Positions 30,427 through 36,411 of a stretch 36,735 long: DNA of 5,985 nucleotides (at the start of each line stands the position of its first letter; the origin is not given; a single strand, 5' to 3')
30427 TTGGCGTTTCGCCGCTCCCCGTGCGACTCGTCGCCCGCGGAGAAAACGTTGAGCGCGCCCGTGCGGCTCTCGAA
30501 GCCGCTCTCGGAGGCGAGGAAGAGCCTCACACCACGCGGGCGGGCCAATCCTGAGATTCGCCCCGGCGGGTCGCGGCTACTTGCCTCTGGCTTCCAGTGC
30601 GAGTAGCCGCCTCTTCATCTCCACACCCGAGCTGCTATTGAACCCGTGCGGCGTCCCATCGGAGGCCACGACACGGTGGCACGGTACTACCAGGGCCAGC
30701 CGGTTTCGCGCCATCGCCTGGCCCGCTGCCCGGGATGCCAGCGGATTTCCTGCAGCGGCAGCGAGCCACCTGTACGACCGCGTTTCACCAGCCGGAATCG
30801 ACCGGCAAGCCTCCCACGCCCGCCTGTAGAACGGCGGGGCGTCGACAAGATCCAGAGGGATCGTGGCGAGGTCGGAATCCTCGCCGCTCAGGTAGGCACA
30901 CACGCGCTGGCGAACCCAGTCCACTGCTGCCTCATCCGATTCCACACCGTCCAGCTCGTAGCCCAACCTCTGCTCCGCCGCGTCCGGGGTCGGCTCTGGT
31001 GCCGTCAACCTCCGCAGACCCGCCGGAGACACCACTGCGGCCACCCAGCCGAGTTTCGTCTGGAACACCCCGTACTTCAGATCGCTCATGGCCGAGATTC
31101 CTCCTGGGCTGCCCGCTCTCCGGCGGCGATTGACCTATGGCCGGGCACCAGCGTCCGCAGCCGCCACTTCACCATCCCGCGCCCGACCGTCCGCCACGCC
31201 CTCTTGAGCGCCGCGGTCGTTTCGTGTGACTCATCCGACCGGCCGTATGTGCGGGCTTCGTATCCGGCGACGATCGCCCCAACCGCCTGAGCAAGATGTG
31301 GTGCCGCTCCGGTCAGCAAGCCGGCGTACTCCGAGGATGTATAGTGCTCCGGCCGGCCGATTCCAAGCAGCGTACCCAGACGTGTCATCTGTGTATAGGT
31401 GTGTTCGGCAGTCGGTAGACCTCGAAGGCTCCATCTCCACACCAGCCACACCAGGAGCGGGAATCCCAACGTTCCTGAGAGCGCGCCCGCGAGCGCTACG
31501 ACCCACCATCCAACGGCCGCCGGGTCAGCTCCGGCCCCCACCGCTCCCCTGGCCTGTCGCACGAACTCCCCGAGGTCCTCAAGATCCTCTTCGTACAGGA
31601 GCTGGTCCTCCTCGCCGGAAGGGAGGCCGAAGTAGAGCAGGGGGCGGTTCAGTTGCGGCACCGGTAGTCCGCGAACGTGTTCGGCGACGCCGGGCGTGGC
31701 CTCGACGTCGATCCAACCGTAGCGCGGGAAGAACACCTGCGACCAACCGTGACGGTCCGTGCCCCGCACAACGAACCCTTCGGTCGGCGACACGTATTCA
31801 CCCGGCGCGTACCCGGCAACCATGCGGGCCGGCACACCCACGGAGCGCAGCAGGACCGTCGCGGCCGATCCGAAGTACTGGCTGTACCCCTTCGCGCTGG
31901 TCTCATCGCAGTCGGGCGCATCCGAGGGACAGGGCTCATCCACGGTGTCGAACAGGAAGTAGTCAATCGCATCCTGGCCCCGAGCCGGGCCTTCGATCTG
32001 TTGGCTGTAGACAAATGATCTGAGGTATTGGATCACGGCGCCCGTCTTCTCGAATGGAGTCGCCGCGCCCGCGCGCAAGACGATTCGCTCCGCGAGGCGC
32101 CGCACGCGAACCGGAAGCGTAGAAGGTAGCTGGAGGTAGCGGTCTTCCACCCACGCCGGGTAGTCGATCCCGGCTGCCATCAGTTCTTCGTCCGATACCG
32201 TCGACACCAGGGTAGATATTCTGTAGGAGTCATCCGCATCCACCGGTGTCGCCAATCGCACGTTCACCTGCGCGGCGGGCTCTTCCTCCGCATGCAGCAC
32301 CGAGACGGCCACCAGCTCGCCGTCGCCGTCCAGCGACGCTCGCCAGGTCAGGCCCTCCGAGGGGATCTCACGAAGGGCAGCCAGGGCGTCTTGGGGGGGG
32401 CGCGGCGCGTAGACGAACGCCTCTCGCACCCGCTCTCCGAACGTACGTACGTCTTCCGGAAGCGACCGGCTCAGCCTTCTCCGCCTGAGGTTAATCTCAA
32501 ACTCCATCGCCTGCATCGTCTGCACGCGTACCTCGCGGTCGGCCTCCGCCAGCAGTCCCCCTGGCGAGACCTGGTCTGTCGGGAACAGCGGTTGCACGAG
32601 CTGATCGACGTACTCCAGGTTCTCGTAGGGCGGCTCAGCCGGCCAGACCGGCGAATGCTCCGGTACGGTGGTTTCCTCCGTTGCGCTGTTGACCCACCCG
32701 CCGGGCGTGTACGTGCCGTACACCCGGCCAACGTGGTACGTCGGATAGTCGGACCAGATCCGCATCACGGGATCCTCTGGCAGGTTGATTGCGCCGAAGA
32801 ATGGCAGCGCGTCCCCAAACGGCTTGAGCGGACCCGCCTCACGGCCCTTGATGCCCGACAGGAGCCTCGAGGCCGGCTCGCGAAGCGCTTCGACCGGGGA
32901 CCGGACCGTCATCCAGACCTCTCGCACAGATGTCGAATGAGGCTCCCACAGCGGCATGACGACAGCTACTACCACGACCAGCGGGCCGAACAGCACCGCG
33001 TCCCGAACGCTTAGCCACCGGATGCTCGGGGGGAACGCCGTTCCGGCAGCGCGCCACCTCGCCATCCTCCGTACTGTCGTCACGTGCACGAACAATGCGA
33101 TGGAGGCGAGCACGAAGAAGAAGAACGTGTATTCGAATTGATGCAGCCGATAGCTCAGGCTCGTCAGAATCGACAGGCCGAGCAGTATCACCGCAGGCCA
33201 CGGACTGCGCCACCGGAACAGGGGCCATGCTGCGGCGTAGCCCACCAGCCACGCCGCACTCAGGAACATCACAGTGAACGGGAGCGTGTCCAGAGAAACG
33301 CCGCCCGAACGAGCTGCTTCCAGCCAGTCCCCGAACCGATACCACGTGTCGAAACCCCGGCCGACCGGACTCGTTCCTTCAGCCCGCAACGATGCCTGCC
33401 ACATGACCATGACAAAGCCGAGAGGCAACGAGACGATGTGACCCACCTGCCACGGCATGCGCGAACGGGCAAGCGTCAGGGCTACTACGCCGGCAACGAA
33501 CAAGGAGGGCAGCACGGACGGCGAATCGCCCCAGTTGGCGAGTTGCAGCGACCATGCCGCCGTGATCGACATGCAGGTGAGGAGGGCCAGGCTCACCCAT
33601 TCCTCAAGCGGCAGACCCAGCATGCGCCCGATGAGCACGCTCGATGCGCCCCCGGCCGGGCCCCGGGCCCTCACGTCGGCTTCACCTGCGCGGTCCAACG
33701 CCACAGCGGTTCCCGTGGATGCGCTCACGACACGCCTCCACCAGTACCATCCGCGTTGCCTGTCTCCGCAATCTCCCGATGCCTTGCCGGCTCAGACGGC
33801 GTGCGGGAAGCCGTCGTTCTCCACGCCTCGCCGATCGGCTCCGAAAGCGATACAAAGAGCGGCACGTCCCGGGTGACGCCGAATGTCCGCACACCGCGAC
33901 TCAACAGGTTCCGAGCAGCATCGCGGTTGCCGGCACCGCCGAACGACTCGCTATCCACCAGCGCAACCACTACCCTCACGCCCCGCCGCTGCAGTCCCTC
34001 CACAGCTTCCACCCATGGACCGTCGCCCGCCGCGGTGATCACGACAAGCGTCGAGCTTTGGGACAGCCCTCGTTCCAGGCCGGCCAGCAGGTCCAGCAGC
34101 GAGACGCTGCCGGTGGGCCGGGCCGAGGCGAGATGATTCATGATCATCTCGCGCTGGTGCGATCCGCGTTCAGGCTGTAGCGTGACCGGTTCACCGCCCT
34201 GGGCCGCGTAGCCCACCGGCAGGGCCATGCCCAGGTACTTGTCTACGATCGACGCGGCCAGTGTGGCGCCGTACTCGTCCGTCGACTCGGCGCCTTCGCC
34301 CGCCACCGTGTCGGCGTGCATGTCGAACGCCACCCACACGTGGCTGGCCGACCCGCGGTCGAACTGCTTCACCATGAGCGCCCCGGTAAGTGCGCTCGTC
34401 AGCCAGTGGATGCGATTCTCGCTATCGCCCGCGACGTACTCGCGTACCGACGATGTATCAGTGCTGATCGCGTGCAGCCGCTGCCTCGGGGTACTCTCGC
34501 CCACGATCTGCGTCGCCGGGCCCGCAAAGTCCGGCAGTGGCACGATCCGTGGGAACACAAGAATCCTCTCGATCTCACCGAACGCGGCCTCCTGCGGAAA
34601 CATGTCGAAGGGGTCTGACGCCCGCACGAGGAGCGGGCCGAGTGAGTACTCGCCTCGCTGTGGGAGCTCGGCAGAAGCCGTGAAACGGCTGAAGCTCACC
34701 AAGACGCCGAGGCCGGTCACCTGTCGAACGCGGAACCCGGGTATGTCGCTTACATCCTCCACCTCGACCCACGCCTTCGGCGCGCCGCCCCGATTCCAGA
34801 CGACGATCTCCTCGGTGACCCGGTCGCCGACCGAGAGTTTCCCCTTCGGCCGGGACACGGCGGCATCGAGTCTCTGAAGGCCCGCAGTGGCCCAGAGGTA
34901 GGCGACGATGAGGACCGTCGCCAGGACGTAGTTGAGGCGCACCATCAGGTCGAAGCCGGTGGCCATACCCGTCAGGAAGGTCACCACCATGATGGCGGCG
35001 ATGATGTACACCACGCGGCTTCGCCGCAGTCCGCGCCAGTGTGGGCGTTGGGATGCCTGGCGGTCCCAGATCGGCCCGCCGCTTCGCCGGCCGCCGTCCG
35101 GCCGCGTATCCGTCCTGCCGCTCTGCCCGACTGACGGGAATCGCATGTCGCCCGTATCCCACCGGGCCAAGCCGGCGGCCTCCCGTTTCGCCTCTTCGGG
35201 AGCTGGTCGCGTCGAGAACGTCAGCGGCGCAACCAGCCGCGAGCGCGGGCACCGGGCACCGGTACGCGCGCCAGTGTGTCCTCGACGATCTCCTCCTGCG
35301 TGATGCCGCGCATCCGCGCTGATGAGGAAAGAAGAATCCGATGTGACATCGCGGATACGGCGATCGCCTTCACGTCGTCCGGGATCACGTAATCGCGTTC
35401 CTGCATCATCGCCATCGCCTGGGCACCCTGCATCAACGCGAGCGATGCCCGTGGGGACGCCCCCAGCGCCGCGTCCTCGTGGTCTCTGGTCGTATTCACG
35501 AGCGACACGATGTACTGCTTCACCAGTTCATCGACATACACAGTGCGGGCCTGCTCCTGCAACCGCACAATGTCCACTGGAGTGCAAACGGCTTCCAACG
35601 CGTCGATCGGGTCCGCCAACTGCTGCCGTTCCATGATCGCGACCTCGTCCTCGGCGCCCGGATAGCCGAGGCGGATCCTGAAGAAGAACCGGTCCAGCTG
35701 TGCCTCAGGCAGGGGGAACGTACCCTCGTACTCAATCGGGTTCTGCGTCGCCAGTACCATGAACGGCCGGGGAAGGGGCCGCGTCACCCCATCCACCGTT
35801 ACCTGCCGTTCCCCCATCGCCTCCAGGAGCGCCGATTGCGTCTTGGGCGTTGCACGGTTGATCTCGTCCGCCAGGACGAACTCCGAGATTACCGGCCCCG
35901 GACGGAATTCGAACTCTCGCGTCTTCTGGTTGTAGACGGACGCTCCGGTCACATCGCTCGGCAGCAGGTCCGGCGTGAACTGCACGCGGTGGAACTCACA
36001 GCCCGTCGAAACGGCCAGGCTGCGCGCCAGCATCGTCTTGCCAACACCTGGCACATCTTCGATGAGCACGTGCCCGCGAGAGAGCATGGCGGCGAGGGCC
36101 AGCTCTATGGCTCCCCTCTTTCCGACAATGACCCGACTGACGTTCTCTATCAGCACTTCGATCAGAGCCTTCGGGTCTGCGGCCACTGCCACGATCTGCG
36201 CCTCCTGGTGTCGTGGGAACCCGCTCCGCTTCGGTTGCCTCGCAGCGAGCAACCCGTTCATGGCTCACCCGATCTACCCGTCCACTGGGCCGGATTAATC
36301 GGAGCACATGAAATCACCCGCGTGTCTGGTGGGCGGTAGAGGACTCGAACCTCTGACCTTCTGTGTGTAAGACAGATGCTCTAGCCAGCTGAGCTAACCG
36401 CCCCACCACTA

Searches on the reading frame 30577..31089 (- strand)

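Call 69: search_protein_families(library=pfam, proteins=[window:30577-31089:-], max_evalue=0.00001)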
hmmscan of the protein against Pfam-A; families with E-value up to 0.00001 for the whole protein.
window:30577-31089:- (170 aa): 1 family
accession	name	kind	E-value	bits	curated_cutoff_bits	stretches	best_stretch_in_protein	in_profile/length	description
PF01035.26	DNA_binding_1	-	1.3e-28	99.1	27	1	86-167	1-80/81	6-O-methylguanine DNA methyltransferase, DNA binding domain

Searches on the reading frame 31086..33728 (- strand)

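Call 69: search_protein_families(library=pfam, proteins=[window:31086-33728:-], max_evalue=0.00001)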
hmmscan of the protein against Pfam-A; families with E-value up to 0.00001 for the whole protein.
window:31086-33728:- (880 aa): 2 families
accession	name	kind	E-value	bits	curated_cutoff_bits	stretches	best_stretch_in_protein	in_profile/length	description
PF01841.26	Transglut_core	-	6.9e-14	52.5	23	1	552-677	8-108/108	Transglutaminase-like superfamily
PF13559.11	DUF4129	-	6.1e-07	29.9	24.8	1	778-846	2-69/69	Domain of unknown function (DUF4129)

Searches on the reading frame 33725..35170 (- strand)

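Call 69: search_protein_families(library=pfam, proteins=[window:33725-35170:-], max_evalue=0.00001)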
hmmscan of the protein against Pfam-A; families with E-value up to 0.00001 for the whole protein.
window:33725-35170:- (481 aa): 1 family
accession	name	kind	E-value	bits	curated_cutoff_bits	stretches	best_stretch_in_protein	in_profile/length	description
PF01882.25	DUF58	-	1.2e-12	47.9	23.4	1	241-406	1-170/216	Protein of unknown function DUF58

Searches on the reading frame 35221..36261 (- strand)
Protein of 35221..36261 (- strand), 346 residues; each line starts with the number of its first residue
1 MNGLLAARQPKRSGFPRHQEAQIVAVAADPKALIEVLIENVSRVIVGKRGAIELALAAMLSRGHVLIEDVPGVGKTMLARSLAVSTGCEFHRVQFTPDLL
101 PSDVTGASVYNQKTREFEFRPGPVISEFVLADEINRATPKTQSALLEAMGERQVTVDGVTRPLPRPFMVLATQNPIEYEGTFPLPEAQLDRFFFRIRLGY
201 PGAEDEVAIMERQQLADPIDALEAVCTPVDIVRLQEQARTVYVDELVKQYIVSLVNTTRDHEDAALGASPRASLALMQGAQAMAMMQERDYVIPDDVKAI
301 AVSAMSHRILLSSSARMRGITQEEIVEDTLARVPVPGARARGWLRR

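Call 69: search_protein_families(library=pfam, proteins=[window:35221-36261:-], max_evalue=0.00001)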
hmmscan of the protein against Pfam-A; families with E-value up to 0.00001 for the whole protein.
window:35221-36261:- (346 aa): 4 families
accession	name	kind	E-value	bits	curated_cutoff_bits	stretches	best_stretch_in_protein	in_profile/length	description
PF07726.17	AAA_3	-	9.7e-65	216.8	27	1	64-193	1-130/131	ATPase family associated with various cellular activities (AAA)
PF17863.7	AAA_lid_2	-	2e-25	88.8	22.7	1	258-328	3-73/74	AAA lid domain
PF07728.20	AAA_5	-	2.2e-15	57.3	22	1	65-192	2-139/139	AAA domain (dynein-related subfamily)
PF20030.5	bpMoxR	-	1.9e-06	27.6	27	1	37-198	6-166/205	MoxR domain in the MoxR-vWA-beta-propeller ternary systems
